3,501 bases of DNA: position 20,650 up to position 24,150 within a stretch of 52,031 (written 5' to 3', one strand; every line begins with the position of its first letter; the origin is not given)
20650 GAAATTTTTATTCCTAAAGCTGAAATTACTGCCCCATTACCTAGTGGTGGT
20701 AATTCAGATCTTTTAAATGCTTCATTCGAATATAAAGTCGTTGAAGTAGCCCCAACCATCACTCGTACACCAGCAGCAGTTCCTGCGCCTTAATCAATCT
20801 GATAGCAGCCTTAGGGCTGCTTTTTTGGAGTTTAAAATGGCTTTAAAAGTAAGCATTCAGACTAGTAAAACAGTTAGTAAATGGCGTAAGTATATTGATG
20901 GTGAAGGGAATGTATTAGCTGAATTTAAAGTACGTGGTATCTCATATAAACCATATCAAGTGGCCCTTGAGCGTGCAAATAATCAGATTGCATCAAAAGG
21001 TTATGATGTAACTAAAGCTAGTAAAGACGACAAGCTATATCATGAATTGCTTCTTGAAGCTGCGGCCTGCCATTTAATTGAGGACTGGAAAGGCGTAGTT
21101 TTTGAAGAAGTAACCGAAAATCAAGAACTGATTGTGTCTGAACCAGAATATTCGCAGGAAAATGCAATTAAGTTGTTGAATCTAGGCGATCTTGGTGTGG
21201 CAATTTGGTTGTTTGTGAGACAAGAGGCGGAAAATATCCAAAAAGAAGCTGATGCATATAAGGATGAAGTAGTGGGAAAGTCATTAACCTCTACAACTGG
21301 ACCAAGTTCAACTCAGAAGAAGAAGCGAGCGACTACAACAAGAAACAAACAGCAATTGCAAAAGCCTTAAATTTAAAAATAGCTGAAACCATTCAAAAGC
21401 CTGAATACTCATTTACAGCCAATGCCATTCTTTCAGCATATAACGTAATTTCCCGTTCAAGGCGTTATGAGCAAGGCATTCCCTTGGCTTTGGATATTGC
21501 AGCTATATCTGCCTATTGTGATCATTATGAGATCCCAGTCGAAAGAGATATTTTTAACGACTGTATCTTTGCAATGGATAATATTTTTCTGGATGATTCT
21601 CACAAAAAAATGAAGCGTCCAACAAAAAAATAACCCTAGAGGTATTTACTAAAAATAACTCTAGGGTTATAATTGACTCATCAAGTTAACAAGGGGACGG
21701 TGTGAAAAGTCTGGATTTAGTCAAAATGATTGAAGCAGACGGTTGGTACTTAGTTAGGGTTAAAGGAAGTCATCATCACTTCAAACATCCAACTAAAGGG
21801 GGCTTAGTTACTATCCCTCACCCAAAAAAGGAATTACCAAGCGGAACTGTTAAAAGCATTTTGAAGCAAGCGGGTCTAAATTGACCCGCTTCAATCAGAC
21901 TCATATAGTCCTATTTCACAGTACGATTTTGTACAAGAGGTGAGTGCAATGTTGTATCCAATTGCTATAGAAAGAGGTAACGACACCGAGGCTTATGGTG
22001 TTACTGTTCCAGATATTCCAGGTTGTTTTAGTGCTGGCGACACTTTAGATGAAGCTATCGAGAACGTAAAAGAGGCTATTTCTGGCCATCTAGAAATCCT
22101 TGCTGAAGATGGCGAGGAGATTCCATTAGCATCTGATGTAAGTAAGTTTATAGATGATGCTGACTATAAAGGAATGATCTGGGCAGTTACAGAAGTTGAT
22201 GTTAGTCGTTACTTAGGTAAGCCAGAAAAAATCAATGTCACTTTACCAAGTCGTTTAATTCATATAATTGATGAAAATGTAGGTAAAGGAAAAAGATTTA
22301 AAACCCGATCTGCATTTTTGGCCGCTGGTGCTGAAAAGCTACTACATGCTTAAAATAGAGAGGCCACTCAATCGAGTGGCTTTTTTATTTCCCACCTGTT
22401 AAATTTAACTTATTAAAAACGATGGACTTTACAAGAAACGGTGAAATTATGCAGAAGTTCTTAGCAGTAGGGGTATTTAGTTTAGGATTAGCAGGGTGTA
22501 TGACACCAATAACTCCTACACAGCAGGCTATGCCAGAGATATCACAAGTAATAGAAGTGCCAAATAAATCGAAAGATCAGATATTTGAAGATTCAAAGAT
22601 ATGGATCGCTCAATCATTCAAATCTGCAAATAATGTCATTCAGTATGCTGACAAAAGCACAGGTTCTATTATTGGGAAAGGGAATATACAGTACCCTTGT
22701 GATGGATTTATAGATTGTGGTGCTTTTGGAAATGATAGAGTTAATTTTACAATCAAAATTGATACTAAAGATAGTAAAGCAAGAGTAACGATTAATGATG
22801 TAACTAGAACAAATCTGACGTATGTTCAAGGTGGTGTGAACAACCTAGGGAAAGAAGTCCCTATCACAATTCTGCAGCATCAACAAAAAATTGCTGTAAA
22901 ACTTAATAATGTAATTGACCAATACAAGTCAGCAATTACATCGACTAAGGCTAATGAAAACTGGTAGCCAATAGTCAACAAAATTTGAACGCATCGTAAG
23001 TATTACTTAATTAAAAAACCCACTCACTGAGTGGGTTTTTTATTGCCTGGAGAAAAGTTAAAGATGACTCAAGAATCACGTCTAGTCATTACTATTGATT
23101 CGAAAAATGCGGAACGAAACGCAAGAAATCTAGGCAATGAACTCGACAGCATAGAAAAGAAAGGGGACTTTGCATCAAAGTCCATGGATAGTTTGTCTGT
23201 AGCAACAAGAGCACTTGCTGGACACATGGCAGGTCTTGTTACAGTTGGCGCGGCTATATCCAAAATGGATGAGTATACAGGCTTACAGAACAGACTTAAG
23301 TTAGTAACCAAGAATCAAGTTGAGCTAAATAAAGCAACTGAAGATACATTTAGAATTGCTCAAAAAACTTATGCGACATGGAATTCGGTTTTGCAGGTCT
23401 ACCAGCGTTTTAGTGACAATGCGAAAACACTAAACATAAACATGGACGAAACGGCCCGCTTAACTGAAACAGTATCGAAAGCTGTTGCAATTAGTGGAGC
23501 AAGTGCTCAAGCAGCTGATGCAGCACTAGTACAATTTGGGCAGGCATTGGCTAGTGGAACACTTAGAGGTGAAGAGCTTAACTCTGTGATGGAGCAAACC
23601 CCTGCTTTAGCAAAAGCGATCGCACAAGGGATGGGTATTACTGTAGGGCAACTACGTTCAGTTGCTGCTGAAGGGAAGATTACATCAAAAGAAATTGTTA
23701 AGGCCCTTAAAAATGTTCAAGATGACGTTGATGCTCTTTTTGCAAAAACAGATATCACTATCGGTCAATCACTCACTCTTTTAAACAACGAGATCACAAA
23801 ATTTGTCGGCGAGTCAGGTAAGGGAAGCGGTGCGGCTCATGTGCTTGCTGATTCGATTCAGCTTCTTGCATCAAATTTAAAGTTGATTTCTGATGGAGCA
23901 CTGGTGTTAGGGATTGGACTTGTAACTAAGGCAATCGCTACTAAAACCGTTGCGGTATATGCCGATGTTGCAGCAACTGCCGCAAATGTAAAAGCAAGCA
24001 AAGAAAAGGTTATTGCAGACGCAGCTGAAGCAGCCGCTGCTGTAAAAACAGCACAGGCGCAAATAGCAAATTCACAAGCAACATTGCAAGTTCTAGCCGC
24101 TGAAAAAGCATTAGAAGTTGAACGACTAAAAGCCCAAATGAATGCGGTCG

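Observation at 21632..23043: hicAB toxin-antitoxin plus a lipoprotein inserted between tail chaperone and tape measure, with a promoter buried in a 10-bp perfect inverted repeat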

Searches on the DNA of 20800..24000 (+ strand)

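Call 6: search_dna_similar(query=window:20800-24000:+, collection=phages, mode=near, max_rows=40)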
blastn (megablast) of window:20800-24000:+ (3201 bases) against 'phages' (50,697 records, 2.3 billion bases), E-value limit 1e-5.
Records with a match: 10; places in all: 10; records where one place covers at least 80% of the query: 4.
Best place of each record, by identity: >=99% 5; 95-99% 2; 90-95% 3.
By first word of the organism name: Acinetobacter 10.
By host as written in the record: - 2; Acinetobacter baumannii 1971 2; Acinetobacter baumannii 703 2; Acinetobacter baumannii 1326 2; Acinetobacter baumannii 1; Acinetobacter baumannii 090888 1.
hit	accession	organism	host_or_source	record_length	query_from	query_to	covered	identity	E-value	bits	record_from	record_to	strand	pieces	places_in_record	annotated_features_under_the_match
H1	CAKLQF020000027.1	Acinetobacter phage MD-2021a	not known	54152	1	3201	100%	92.0%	0e+0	4494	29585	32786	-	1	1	tail component of prophage CP-933X | Uncharacterised protein (x2) | DNA-binding protein | YcfA-like protein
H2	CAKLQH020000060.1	Acinetobacter phage MD-2021a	not known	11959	1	3201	100%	92.0%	0e+0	4494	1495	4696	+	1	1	tail component of prophage CP-933X | Uncharacterised protein (x2) | DNA-binding protein | YcfA-like protein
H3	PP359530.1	Acinetobacter phage vB_AbaSI_1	Acinetobacter baumannii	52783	1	3201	100%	92.0%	0e+0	4494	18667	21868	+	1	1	tape measure protein | hypothetical protein (x2) | type II toxin-antitoxin system HicB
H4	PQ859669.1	Acinetobacter phage phi1_092021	Acinetobacter baumannii 090888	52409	1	3201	81%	96.6%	0e+0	4304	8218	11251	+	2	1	tail length tape measure protein | tail assembly chaperone | hypothetical protein (x2) | toxin-antitoxin system HicB-like protein | toxin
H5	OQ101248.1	Acinetobacter phage Acba_3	Acinetobacter baumannii 1971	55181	1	797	25%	99.1%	0e+0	1434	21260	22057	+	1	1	tail assembly chaperone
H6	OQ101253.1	Acinetobacter phage Aclw_9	Acinetobacter baumannii 703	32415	1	797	25%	99.1%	0e+0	1434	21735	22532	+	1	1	record has no annotation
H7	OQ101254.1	Acinetobacter phage Acba_11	Acinetobacter baumannii 1326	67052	1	797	25%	99.1%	0e+0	1434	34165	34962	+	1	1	tail assembly chaperone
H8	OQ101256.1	Acinetobacter phage Acba_14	Acinetobacter baumannii 1971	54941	1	797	25%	99.1%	0e+0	1434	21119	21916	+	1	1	tail assembly chaperone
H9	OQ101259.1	Acinetobacter phage Acba_18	Acinetobacter baumannii 703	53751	1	797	25%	99.1%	0e+0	1434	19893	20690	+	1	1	record has no annotation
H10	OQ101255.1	Acinetobacter phage Acba_13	Acinetobacter baumannii 1326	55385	1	797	25%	99.0%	0e+0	1428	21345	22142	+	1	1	tail assembly chaperone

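Call 8: get_annotated_region(hit=H5, flank=6000)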
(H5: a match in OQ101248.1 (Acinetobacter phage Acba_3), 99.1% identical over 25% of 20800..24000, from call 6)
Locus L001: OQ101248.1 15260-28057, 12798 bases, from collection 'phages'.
description: Acinetobacter phage Acba_3, complete genome.
organism: Acinetobacter phage Acba_3 (NCBI taxid 3014808)
taxonomy: Viruses; Duplodnaviria; Heunggongvirae; Uroviricota; Caudoviricetes
host: Acinetobacter baumannii 1971; source: water; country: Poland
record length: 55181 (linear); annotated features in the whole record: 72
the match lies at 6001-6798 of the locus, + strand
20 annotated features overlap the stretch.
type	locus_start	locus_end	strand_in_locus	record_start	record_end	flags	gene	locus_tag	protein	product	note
CDS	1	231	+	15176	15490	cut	-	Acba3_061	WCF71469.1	hypothetical protein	-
CDS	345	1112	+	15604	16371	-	-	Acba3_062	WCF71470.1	telomere regulation protein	Derived using Geneious Prime 2022.1.1 'Annotate from Database' based on nucleotide similarity; Telomere regulation ...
CDS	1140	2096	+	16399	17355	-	-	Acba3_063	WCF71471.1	major capsid protein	Derived using Geneious Prime 2022.1.1 'Annotate from Database' based on nucleotide similarity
CDS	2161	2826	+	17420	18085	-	-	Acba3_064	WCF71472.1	stress-responsive nuclear envelope protein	Derived using Geneious Prime 2022.1.1 'Annotate from Database' based on nucleotide similarity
CDS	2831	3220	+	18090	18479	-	-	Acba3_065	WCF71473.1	putative head to tail connection protein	Derived using Geneious Prime 2022.1.1 'Annotate from Database' based on nucleotide similarity; orf32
CDS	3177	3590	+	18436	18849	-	-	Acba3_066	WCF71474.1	head tail attachment protein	Derived using Geneious Prime 2022.1.1 'Annotate from Database' based on nucleotide similarity; orf33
CDS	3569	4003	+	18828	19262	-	-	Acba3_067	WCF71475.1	peptidase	Derived using Geneious Prime 2022.1.1 'Annotate from Database' based on nucleotide similarity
CDS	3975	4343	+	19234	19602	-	-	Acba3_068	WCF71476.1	putative tail completion protein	Derived using Geneious Prime 2022.1.1 'Annotate from Database' based on nucleotide similarity; orf35; putative tail ...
CDS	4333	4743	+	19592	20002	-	-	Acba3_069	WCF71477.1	putative portal protein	Derived using Geneious Prime 2022.1.1 'Annotate from Database' based on nucleotide similarity; orf36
CDS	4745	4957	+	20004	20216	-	-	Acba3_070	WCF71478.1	hypothetical protein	-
CDS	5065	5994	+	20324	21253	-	-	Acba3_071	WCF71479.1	tail tube protein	Derived using Geneious Prime 2022.1.1 'Annotate from Database' based on nucleotide similarity; orf38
CDS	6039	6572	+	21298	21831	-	-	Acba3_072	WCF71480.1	tail assembly chaperone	Derived using Geneious Prime 2022.1.1 'Annotate from Database' based on nucleotide similarity; orf39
CDS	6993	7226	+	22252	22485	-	-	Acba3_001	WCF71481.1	hypothetical protein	-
CDS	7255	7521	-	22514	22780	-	-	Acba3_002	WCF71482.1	regulatory protein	Derived using Geneious Prime 2022.1.1 'Annotate from Database' based on nucleotide similarity; ORF80; regulatory ...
CDS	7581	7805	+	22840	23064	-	-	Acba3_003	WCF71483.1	DNA-binding protein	Derived using Geneious Prime 2022.1.1 'Annotate from Database' based on nucleotide similarity; ORF79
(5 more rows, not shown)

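Call 9: get_annotated_region(hit=H4, flank=3000)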
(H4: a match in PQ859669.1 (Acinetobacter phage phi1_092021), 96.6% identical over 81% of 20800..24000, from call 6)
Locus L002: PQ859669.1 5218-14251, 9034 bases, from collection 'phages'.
description: Acinetobacter phage phi1_092021, complete genome.
organism: Acinetobacter phage phi1_092021 (NCBI taxid 3391703)
taxonomy: Viruses
host: Acinetobacter baumannii 090888; source: sewage; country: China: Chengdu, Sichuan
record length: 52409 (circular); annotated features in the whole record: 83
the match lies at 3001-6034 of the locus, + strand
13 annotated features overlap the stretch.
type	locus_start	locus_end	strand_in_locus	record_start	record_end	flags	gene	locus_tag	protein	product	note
CDS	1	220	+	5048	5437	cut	-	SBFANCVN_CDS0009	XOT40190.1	head-tail adaptor Ad1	connector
CDS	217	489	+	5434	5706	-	-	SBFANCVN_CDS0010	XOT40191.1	hypothetical protein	-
CDS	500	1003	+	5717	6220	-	-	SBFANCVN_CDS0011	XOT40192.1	metallo-protease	-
CDS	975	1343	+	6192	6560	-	-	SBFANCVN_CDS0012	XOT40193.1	tail completion or Neck1 protein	connector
CDS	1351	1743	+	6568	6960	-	-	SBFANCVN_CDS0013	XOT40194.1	tail terminator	connector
CDS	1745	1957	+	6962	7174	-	-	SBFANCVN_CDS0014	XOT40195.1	hypothetical protein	-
CDS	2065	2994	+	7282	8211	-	-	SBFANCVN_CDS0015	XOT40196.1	minor tail protein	tail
CDS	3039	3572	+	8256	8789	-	-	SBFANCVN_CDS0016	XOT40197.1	tail assembly chaperone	tail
CDS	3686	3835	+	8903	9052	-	-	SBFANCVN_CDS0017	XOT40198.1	hypothetical protein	-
CDS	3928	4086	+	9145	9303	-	-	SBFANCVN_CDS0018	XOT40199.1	toxin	moron, auxiliary metabolic gene and host takeover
CDS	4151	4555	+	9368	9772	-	-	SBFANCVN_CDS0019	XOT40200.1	toxin-antitoxin system HicB-like protein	moron, auxiliary metabolic gene and host takeover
CDS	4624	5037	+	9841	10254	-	-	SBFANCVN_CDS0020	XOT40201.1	hypothetical protein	-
CDS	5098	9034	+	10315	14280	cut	-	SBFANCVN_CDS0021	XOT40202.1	tail length tape measure protein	tail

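Call 10: get_annotated_region(hit=H3, flank=3000)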
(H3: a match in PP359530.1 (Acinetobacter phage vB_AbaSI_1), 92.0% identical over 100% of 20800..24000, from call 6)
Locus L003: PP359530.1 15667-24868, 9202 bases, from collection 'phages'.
description: Acinetobacter phage vB_AbaSI_1, complete genome.
organism: Acinetobacter phage vB_AbaSI_1 (NCBI taxid 3145143)
taxonomy: Viruses
host: Acinetobacter baumannii; source: -; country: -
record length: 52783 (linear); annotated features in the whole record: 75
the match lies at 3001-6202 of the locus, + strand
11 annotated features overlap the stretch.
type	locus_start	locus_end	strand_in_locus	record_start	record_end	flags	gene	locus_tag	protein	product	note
CDS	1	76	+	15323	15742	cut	-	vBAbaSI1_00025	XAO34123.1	hypothetical protein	-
CDS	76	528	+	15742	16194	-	-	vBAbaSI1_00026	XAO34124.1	hypothetical protein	-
CDS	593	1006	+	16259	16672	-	-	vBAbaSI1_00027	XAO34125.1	hypothetical protein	-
CDS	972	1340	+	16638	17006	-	-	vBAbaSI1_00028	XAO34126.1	hypothetical protein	HK97 gp10 family phage protein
CDS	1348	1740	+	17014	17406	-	-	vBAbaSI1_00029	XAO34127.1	tail terminator-like protein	-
CDS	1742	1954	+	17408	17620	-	-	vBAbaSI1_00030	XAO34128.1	hypothetical protein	-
CDS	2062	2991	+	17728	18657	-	-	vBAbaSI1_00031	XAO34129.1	tail tube protein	-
CDS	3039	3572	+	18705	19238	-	-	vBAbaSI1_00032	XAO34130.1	hypothetical protein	-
CDS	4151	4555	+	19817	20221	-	-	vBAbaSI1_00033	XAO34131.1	type II toxin-antitoxin system HicB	-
CDS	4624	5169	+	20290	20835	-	-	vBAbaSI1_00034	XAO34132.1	hypothetical protein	-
CDS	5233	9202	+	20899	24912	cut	-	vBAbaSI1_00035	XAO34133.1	tape measure protein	-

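Call 14: search_dna_similar(query=window:21600-23060:+, collection=phages, mode=distant, max_rows=40)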
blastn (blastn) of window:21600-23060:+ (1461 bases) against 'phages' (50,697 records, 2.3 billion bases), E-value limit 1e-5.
Records with a match: 48; places in all: 48; records where one place covers at least 80% of the query: 3.
Best place of each record, by identity: 90-95% 5; 80-90% 7; 60-80% 36.
By first word of the organism name: Acinetobacter 29; Moraxella 6; Bacillus 5; Haemophilus 4; Aeribacillus 2; Citrobacter 1; uncultured 1.
By host as written in the record: - 9; Acinetobacter baumannii 9; Moraxella catarrhalis 6; Acinetobacter baumannii 703 5; Acinetobacter baumannii 1971 3; Acinetobacter sp. 2; Aeribacillus pallidus 2; Bacillus subtilis BGSC 1L32 2; and 9 more.
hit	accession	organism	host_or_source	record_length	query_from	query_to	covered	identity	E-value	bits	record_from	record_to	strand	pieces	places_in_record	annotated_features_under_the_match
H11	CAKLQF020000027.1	Acinetobacter phage MD-2021a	not known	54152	2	1461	100%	93.3%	0e+0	2192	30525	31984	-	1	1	Uncharacterised protein | DNA-binding protein | YcfA-like protein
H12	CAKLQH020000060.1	Acinetobacter phage MD-2021a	not known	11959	2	1461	100%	93.3%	0e+0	2192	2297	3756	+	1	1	Uncharacterised protein | DNA-binding protein | YcfA-like protein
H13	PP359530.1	Acinetobacter phage vB_AbaSI_1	Acinetobacter baumannii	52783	2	1461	100%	93.3%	0e+0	2192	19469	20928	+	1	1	hypothetical protein | type II toxin-antitoxin system HicB | tape measure protein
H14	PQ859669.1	Acinetobacter phage phi1_092021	Acinetobacter baumannii 090888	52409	1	826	57%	90.6%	0e+0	1139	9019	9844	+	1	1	toxin-antitoxin system HicB-like protein | toxin | hypothetical protein (x2)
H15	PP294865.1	Acinetobacter phage vB_AbaS_Gln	Acinetobacter baumannii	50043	2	753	51%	79.6%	0e+0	686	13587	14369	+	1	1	antitoxin HicB | type II toxin-antitoxin system HicA family toxin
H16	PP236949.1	Acinetobacter phage vB_AbaS_SA1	Acinetobacter baumannii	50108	2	753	51%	79.6%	0e+0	686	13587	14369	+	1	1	antitoxin HicB | type II toxin-antitoxin system HicA family toxin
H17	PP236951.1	Acinetobacter phage vB_AbaS_Eva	Acinetobacter baumannii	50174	2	753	51%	79.6%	0e+0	686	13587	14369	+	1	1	CopG family DNA-binding protein | hypothetical protein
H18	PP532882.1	Acinetobacter phage Abau_Attikon1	Acinetobacter baumannii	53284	2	753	51%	79.6%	0e+0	686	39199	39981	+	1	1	CopG family DNA-binding protein | hypothetical protein (x2)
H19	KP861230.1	Acinetobacter phage YMC11/11/R3177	Acinetobacter sp.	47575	2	753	51%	79.5%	0e+0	682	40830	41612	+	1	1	hypothetical protein (x2)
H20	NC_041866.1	Acinetobacter phage YMC11/11/R3177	Acinetobacter sp.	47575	2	753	51%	79.5%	0e+0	682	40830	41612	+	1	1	toxin-antitoxin system HicB-like | type II toxin-antitoxin system HicA family toxin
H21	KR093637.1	Moraxella phage Mcat13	Moraxella catarrhalis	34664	139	681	37%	64.6%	2e-18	100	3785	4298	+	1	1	hypothetical protein (x2)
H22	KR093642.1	Moraxella phage Mcat18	Moraxella catarrhalis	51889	139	681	37%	64.6%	2e-18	100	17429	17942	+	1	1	hypothetical protein (x2)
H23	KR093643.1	Moraxella phage Mcat19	Moraxella catarrhalis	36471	139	681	37%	64.6%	2e-18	100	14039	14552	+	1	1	hypothetical protein (x2)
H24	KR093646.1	Moraxella phage Mcat22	Moraxella catarrhalis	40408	139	681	37%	64.6%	2e-18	100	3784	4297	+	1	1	hypothetical protein (x2)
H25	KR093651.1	Moraxella phage Mcat27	Moraxella catarrhalis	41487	139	681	37%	64.4%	8e-17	96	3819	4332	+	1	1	hypothetical protein (x2)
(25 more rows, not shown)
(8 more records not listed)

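Call 15: get_annotated_region(hit=H15, flank=4000)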
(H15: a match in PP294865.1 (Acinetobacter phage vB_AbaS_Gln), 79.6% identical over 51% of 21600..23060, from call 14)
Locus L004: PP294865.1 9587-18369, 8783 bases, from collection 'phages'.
description: Acinetobacter phage vB_AbaS_Gln, complete genome.
organism: Acinetobacter phage vB_AbaS_Gln (NCBI taxid 3120006)
taxonomy: Viruses; Duplodnaviria; Heunggongvirae; Uroviricota; Caudoviricetes; Vieuvirus
host: Acinetobacter baumannii; source: hospital sewage; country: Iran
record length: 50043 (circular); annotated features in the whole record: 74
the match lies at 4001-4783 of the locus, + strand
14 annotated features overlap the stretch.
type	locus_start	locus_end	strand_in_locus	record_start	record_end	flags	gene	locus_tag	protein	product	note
CDS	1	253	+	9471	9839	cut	-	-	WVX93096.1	hypothetical protein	-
CDS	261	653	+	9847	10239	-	-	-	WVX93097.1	putative tail terminator protein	-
CDS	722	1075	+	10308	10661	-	-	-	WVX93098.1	hypothetical protein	-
CDS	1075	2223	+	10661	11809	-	-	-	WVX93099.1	tail protein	-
CDS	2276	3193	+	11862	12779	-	-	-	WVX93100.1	tail tube protein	-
CDS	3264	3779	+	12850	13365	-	-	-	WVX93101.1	tail assembly chaperone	-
CDS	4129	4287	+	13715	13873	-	-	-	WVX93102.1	type II toxin-antitoxin system HicA family toxin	-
CDS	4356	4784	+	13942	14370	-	-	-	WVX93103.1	antitoxin HicB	-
CDS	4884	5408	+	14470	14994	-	-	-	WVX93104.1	DUF4468 domain-containing protein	-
CDS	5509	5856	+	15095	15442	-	-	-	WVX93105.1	hypothetical protein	-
CDS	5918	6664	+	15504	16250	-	-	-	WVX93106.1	hypothetical protein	-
CDS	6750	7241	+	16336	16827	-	-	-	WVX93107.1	hypothetical protein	-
CDS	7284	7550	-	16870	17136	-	-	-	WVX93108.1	hypothetical protein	-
CDS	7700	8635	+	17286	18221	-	-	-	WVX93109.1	BRO family N-terminal domain protein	-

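Call 16: get_annotated_region(hit=H20, flank=4000)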
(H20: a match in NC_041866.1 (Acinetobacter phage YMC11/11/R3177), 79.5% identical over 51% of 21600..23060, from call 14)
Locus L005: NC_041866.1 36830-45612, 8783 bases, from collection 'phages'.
description: Acinetobacter phage YMC11/11/R3177, complete genome.
organism: Acinetobacter phage YMC11/11/R3177 (NCBI taxid 1628721)
taxonomy: Viruses; Duplodnaviria; Heunggongvirae; Uroviricota; Caudoviricetes; Vieuvirus; Vieuvirus R3177
host: Acinetobacter sp.; source: -; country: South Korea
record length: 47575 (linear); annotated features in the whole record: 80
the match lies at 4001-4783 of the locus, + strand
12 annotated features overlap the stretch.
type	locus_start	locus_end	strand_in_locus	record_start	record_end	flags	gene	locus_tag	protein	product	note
CDS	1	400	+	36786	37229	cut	-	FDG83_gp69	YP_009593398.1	tail terminator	-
CDS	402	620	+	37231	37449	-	-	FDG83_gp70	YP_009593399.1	hypothetical protein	-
CDS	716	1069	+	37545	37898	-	-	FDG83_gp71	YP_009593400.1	hypothetical protein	-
CDS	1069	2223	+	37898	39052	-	-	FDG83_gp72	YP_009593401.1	tail fiber protein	-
CDS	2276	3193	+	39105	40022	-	-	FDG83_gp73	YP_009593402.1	hypothetical protein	-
CDS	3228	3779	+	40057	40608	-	-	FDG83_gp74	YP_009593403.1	hypothetical protein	-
CDS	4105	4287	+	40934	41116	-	-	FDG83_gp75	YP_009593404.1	type II toxin-antitoxin system HicA family toxin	-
CDS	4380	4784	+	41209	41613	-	-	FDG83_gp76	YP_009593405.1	toxin-antitoxin system HicB-like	-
CDS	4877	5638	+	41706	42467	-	-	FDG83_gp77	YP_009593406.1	hypothetical protein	-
CDS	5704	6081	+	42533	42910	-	-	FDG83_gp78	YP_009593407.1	putative lipoprotein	-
CDS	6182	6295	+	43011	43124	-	-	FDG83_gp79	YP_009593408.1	tail tape measure protein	-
CDS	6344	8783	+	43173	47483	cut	-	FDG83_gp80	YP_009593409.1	tape measure protein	-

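Call 17: get_annotated_region(hit=H22, flank=4000)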
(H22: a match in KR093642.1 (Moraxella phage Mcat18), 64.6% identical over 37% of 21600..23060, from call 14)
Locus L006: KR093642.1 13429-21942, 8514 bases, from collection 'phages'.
description: Moraxella phage Mcat18, complete genome.
organism: Moraxella phage Mcat18 (NCBI taxid 1647533)
taxonomy: Viruses; Duplodnaviria; Heunggongvirae; Uroviricota; Caudoviricetes
host: Moraxella catarrhalis; source: sputum; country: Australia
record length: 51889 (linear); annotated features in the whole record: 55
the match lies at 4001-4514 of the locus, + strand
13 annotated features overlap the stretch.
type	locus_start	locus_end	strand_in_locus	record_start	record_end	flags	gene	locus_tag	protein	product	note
CDS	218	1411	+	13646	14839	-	-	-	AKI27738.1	integrase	-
CDS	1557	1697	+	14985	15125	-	-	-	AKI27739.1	hypothetical protein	-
CDS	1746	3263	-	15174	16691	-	-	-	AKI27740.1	tail protein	-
CDS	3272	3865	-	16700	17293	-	-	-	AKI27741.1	tail protein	-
CDS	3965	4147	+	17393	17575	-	-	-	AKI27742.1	hypothetical protein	-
CDS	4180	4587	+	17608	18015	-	-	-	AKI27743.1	hypothetical protein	-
CDS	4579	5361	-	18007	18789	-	-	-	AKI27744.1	tail protein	-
CDS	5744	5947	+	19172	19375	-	-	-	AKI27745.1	hypothetical protein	-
CDS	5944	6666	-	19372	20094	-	-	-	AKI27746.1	tail protein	-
CDS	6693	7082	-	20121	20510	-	-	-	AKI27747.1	hypothetical protein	-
CDS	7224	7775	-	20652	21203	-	-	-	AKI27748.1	hypothetical protein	-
CDS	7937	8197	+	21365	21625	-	-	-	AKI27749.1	hypothetical protein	-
CDS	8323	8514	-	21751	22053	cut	-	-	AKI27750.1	tail protein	-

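Call 45: search_rna_families(source=window, start=21300, end=23300, threshold=evalue, max_evalue=1)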
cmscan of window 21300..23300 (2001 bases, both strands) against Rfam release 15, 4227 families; matches with E-value up to 1: 9.
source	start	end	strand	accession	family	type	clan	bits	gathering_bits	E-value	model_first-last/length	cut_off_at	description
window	23012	23073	-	RF00512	Leu_leader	Cis-reg; leader;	-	26.9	50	0.007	1-148/148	no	Leucine operon leader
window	22982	23047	+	RF02064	STnc370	Gene; sRNA;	-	26.7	54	0.87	1-71/71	no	Enterobacterial sRNA STnc370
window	21633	21667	-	RF03760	mir-2041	Gene; miRNA;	-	26.1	70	0.036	1-68/68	no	mir-2041 microRNA precursor family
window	22299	22389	+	RF01859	Phe_leader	Cis-reg; leader;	-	25.8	55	0.16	1-125/125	no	Phenylalanine leader peptide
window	22979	23042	+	RF00512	Leu_leader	Cis-reg; leader;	-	24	50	0.039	1-148/148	no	Leucine operon leader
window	22956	23044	+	RF00513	Trp_leader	Cis-reg; leader;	-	24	41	0.054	1-100/100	no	Tryptophan operon leader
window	21365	21389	-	RF01355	CRISPR-DR26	Gene; CRISPR;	-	22.6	39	0.7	1-25/25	no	CRISPR RNA direct repeat element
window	23010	23097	-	RF00513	Trp_leader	Cis-reg; leader;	-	21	41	0.33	1-100/100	no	Tryptophan operon leader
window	23010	23143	-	RF02901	AaHKsRNA41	Gene; sRNA;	-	20.1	97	0.085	1-187/187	no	Aggregatibacter sRNA 41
